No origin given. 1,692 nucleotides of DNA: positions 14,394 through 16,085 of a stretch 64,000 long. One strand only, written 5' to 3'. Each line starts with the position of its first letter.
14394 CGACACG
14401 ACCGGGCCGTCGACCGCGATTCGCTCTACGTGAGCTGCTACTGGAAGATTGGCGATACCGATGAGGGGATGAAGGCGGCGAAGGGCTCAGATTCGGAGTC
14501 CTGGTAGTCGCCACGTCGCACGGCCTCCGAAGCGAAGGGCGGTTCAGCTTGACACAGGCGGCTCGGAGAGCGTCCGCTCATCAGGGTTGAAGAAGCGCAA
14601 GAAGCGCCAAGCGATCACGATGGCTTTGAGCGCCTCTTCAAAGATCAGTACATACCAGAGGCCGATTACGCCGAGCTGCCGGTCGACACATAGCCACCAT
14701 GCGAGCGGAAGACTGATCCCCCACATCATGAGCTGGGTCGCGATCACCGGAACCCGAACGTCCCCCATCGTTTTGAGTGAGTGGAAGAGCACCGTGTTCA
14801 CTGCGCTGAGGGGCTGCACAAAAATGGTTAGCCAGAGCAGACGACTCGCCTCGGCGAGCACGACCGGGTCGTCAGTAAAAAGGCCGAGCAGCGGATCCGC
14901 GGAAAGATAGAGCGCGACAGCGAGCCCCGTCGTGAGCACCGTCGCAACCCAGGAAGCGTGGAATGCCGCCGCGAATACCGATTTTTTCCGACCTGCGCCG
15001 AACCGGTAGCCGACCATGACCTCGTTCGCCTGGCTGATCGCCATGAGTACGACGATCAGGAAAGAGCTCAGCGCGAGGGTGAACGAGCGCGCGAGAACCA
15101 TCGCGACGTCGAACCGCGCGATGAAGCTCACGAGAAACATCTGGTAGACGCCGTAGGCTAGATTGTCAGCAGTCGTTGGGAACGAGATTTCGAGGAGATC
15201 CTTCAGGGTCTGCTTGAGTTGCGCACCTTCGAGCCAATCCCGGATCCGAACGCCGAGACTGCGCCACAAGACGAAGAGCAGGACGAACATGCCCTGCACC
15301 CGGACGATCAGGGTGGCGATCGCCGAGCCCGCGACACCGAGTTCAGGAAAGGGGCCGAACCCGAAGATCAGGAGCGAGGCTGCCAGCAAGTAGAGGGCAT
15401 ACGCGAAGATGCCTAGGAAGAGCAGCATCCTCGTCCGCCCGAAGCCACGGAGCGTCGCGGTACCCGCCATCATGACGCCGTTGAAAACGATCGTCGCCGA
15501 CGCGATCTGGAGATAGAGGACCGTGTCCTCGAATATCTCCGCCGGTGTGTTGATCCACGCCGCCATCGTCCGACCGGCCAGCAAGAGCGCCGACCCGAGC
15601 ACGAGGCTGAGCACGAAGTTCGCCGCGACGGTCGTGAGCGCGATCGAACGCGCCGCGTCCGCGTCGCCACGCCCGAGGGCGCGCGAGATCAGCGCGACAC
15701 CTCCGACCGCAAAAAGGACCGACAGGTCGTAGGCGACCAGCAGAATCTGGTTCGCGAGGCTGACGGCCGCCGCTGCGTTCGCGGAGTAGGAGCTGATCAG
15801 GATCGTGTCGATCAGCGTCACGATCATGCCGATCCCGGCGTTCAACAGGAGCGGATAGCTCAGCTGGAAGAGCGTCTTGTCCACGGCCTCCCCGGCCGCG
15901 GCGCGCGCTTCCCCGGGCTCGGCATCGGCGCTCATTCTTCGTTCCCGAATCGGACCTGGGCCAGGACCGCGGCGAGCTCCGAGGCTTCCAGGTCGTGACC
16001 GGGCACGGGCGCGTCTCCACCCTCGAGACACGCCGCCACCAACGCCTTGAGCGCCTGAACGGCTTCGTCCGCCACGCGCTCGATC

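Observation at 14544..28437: Acyl-D-Asn-forming module (C-A(Asn)-T-E) in an operon ending with a MATE pump echoes prodrug-type pathways, but no ClbP-like peptidase is seen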

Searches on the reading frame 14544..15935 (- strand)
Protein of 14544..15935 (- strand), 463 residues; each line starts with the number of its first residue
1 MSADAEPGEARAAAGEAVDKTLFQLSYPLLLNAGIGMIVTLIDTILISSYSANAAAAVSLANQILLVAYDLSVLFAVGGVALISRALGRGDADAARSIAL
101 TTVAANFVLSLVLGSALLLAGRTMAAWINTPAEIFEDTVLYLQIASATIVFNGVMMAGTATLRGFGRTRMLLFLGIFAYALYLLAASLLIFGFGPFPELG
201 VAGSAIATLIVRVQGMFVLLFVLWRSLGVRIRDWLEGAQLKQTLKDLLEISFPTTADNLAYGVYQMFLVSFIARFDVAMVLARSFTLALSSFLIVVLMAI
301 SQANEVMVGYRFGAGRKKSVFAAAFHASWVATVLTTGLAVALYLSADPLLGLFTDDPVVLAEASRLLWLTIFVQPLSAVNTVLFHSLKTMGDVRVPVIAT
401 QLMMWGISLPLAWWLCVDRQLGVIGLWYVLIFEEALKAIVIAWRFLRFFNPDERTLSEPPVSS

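Call 13: search_protein_families(library=ncbifam, proteins=[window:14544-15884:-], max_evalue=0.00001)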
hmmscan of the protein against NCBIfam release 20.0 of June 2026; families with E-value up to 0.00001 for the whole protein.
window:14544-15884:- (446 aa): 7 families
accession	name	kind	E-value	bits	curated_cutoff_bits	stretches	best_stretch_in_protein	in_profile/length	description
TIGR00797.1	matE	subfamily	4.5e-48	164.1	147.4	1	11-410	1-396/396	MATE family efflux transporter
NF007562.1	PRK10189.1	equivalog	7.7e-30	104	465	1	7-428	31-457/470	EmmdR/YeeO family multidrug/toxin efflux MATE transporter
NF041801.1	MATE_SolL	equivalog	1.2e-27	96.8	780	1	5-425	22-443/458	solanimycin export family MATE transporter SolL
NF052396.1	MATE_WgkD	equivalog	1.5e-22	80.2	510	1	5-386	5-382/428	tryglysin-associated MATE efflux transporter WgkD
NF000263.1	MATE_multi_NorM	equivalog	3.8e-14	52.9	950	1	5-428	20-445/459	multidrug efflux MATE transporter NorM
NF000131.1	MATE_multi_MepA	equivalog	1.1e-10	41.4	850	1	3-423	16-429/451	multidrug efflux MATE transporter MepA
NF001214.0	PRK00187.1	equivalog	2e-09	37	449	1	4-428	11-441/464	NorM family multidrug efflux MATE transporter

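Call 55: find_homologous_proteins(query=window:14544-15935:-, max_evalue=1e-30)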
Query window:14544-15935:- (463 aa): 53 proteins with E <= 1e-30 among 8000 candidates.
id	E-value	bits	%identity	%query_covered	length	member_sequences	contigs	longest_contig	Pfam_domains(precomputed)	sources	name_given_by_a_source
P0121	2.2e-281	952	98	100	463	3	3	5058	PF01554.24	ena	-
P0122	1.3e-174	600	65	98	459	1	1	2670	PF01554.24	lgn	-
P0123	2.3e-168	579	63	96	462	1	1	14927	PF01554.24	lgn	-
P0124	1.8e-166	573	64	95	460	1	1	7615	PF01554.24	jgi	jgi:putative MATE family efflux protein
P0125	5.2e-166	571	63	93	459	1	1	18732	PF01554.24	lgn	-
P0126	1.3e-163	564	61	98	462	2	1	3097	PF01554.24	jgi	-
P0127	1.8e-157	543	61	96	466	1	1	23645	PF01554.24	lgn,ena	-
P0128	6.4e-149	515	57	99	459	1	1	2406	PF01554.24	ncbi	ncbi:MAG: MATE family efflux transporter [Planctomycetota bacterium]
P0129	2.1e-145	504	58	92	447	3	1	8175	PF01554.24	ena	-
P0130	2.7e-143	497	56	93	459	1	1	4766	PF01554.24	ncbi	ncbi:MAG: MATE family efflux transporter [Pseudomonadota bacterium]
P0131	3.2e-142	493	57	94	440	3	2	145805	PF01554.24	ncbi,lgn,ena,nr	ncbi:MAG: siderophore biosynthesis protein [Verrucomicrobiales bacterium]|nr:siderophore biosynthesi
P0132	4.8e-141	489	55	95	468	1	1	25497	PF01554.24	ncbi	ncbi:MAG: MATE family efflux transporter [Pseudomonadota bacterium]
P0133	2.2e-136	474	55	93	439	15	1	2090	PF01554.24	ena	-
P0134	5.4e-136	473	57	92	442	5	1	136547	PF01554.24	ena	-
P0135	4.2e-135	470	54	94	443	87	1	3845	PF01554.24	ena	-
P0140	8.1e-131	456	50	92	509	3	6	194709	PF01554.24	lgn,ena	-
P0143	1.7e-127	445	53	92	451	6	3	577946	PF01554.24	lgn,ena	-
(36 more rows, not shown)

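Call 56: find_encoding_contigs(protein=P0127, flank=10000, max_places=2)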
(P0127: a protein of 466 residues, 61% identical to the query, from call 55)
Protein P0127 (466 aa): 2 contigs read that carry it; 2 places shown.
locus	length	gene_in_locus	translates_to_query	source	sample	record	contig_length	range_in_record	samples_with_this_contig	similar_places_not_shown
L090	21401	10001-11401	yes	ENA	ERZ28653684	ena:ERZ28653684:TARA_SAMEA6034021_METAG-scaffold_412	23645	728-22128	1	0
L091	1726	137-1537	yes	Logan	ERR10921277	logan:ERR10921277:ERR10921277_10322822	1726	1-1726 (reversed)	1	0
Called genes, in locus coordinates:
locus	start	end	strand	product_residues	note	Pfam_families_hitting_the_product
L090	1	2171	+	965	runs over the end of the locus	?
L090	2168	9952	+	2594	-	-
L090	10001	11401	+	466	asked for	PF01554:MatE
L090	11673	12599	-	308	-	-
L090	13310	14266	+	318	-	-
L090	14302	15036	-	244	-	PF17837:4PPT_N, PF01648:ACPS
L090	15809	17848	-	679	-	PF00916:Sulfate_transp, PF00543:P-II (weak)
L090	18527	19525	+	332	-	PF04307:YdjM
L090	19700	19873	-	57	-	-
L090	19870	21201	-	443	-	-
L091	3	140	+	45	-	?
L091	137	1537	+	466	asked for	PF01554:MatE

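Call 57: find_encoding_contigs(protein=P0131, flank=10000, max_places=2)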
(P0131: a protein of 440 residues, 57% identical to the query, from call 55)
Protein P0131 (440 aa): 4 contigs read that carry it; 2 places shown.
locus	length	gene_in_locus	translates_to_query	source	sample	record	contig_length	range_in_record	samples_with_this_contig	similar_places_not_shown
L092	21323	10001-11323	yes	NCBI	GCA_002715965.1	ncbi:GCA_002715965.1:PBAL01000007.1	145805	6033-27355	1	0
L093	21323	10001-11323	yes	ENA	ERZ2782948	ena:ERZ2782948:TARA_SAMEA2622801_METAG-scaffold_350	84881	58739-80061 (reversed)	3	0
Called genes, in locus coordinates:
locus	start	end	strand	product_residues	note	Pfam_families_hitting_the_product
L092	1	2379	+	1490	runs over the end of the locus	PF00668:Condensation, PF00501:AMP-binding, PF13193:AMP-binding_C, PF00550:PP-binding, PF00668:Condensation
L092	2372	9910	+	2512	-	PF00668:Condensation, PF00501:AMP-binding, PF13193:AMP-binding_C, PF00550:PP-binding, PF00668:Condensation, PF00501:AMP-binding, PF00550:PP-binding, PF00668:Condensation, +1 more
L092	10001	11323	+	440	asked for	PF01554:MatE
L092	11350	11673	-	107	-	-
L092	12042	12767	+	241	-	PF00005:ABC_tran, PF13304:AAA_21 (faint)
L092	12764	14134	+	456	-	PF12704:MacB_PCD, PF02687:FtsX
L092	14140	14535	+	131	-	-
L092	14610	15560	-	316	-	PF01261:AP_endonuc_2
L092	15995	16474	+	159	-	-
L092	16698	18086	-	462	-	PF00890:FAD_binding_2 (weak), PF01134:GIDA (faint), PF07992:Pyr_redox_2, PF12831:FAD_oxidored, PF13450:NAD_binding_8 (weak), PF13738:Pyr_redox_3 (weak), PF00070:Pyr_redox, PF02852:Pyr_redox_dim, +2 more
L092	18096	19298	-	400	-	PF00364:Biotin_lipoyl, PF02817:E3_binding, PF00198:2-oxoacid_dh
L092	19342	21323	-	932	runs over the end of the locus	PF16078:2-oxogl_dehyd_N, PF00676:E1_dh, PF02779:Transket_pyr, PF16870:OxoGdeHyase_C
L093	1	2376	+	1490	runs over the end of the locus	PF00668:Condensation, PF00501:AMP-binding, PF13193:AMP-binding_C, PF00550:PP-binding, PF00668:Condensation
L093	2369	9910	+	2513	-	PF00668:Condensation, PF00501:AMP-binding, PF13193:AMP-binding_C, PF00550:PP-binding, PF00668:Condensation, PF00501:AMP-binding, PF00550:PP-binding, PF00668:Condensation, +1 more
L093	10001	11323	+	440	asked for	PF01554:MatE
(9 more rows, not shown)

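Call 58: find_encoding_contigs(protein=P0125, flank=10000, max_places=2)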
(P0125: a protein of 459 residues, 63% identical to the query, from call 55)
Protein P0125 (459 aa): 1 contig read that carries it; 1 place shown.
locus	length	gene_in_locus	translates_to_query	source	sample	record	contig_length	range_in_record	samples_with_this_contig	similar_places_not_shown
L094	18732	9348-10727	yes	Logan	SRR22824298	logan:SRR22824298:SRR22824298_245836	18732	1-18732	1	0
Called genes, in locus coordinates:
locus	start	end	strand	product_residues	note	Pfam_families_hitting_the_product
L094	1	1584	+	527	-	?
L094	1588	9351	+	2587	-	PF00668:Condensation, PF00501:AMP-binding, PF13193:AMP-binding_C (weak), PF00550:PP-binding, PF00668:Condensation, PF00501:AMP-binding, PF00550:PP-binding, PF00668:Condensation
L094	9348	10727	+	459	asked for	PF01554:MatE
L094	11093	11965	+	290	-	PF00005:ABC_tran, PF13304:AAA_21 (weak)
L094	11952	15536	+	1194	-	-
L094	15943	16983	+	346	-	-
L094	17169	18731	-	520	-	?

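Call 64: find_encoding_contigs(protein=P0143, flank=10000, max_places=2)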
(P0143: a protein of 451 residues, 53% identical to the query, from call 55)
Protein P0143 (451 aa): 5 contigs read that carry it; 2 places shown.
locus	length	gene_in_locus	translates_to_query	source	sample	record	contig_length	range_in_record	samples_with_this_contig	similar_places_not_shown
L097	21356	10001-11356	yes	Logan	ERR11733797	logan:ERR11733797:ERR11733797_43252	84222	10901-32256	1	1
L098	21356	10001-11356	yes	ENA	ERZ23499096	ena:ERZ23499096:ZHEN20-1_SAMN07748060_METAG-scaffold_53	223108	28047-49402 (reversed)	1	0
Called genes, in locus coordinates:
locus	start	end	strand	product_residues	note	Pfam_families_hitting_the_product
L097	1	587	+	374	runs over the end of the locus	PF00668:Condensation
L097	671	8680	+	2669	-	-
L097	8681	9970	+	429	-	PF00667:FAD_binding_1 (faint)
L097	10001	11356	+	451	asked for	PF01554:MatE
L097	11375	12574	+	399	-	PF00083:Sugar_tr, PF07690:MFS_1, PF00083:Sugar_tr, PF07690:MFS_1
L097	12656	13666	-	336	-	PF05118:Asp_Arg_Hydrox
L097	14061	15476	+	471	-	PF03062:MBOAT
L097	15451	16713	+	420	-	-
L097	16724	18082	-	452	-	PF23914:TPR_CcmH_CycH (faint), PF25062:ARM_TT21_N (weak), PF13428:TPR_14 (faint), PF14559:TPR_19 (faint), PF07719:TPR_2 (faint), PF13424:TPR_12 (weak), PF12895:ANAPC3 (weak), PF17874:TPR_MalT (weak), +6 more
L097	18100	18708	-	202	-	PF03544:TonB_C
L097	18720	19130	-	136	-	PF02472:ExbD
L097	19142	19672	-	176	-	PF01618:MotA_ExbB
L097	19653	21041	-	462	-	PF01618:MotA_ExbB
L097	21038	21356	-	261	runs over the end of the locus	PF11932:DUF3450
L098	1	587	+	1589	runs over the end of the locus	PF00668:Condensation, PF00501:AMP-binding, PF13193:AMP-binding_C (weak), PF00550:PP-binding, PF00668:Condensation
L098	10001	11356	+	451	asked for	PF01554:MatE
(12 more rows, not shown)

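Call 65: find_encoding_contigs(protein=P0140, flank=10000, max_places=2)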
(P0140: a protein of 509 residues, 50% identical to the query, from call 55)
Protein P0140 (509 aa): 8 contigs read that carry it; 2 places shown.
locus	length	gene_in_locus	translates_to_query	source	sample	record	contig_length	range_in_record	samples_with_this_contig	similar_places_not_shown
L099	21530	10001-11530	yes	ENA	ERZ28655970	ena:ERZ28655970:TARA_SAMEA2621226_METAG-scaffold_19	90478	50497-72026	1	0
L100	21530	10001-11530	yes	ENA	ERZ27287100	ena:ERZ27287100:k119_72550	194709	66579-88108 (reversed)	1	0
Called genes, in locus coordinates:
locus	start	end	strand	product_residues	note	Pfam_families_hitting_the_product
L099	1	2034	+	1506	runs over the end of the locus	PF00668:Condensation, PF00501:AMP-binding, PF13193:AMP-binding_C, PF00550:PP-binding, PF00668:Condensation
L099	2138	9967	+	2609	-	PF00668:Condensation, PF00501:AMP-binding, PF13193:AMP-binding_C, PF00550:PP-binding, PF00668:Condensation, PF00501:AMP-binding, PF00550:PP-binding, PF00668:Condensation, +1 more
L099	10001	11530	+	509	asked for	PF01554:MatE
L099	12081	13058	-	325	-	-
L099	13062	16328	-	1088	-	PF00668:Condensation, PF00501:AMP-binding, PF13193:AMP-binding_C, PF00550:PP-binding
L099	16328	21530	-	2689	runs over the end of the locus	PF00668:Condensation, PF00501:AMP-binding, PF13193:AMP-binding_C, PF00550:PP-binding, PF00668:Condensation, PF00501:AMP-binding, PF00550:PP-binding, PF00668:Condensation, +1 more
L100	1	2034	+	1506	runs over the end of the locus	PF00668:Condensation, PF00501:AMP-binding, PF13193:AMP-binding_C, PF00550:PP-binding, PF00668:Condensation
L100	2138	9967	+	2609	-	PF00668:Condensation, PF00501:AMP-binding, PF13193:AMP-binding_C, PF00550:PP-binding, PF00668:Condensation, PF00501:AMP-binding, PF00550:PP-binding, PF00668:Condensation, +1 more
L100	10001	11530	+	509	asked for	PF01554:MatE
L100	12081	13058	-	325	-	-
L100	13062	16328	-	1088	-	PF00668:Condensation, PF00501:AMP-binding, PF13193:AMP-binding_C, PF00550:PP-binding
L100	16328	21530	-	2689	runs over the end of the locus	PF00668:Condensation, PF00501:AMP-binding, PF13193:AMP-binding_C, PF00550:PP-binding, PF00668:Condensation, PF00501:AMP-binding, PF00550:PP-binding, PF00668:Condensation, +1 more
